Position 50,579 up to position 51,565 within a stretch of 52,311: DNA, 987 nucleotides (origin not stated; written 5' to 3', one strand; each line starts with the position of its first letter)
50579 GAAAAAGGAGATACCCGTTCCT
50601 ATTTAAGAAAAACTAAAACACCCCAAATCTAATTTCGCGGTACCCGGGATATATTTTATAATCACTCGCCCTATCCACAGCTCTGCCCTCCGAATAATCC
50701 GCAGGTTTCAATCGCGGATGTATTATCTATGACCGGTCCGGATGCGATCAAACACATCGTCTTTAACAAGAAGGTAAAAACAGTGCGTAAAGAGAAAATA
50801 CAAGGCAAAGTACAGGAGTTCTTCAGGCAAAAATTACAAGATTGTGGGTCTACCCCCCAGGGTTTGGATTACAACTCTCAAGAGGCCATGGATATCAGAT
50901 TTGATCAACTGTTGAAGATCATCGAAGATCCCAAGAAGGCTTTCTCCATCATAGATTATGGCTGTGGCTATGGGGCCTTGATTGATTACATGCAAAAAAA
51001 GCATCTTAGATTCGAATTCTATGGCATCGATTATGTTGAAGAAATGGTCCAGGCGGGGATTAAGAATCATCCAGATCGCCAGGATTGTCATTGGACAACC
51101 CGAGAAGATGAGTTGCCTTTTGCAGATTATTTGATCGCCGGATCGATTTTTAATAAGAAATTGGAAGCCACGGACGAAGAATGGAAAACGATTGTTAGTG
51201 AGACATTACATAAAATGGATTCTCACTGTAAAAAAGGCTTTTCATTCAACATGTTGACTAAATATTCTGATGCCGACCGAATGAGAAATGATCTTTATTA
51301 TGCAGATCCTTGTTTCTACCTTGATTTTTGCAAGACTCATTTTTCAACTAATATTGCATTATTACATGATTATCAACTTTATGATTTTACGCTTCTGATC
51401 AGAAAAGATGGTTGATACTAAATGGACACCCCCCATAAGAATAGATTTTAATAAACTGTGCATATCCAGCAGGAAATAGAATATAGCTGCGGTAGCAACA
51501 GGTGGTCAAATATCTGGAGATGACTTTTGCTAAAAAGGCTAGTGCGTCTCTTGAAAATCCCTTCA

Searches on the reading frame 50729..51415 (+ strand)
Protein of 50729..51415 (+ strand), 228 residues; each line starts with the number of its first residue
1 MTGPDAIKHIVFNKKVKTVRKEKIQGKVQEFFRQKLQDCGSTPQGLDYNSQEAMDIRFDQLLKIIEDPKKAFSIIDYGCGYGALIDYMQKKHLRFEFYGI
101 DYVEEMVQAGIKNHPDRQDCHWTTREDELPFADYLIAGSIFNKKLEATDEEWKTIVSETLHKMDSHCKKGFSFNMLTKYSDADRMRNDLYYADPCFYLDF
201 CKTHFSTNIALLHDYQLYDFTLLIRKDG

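Call 31: search_protein_families(library=ncbifam, proteins=[window:50729-51415:+])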
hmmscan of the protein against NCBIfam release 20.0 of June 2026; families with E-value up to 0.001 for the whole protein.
window:50729-51415:+ (228 aa): 2 families
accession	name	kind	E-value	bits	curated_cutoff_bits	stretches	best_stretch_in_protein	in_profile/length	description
NF045667.1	MTase_DVU1556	equivalog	4.3e-06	26.3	155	1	69-135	21-84/213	DVU_1556 family methyltransferase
TIGR02072.1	BioC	equivalog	6.1e-05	22.9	184.95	1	59-114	21-78/244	malonyl-ACP O-methyltransferase BioC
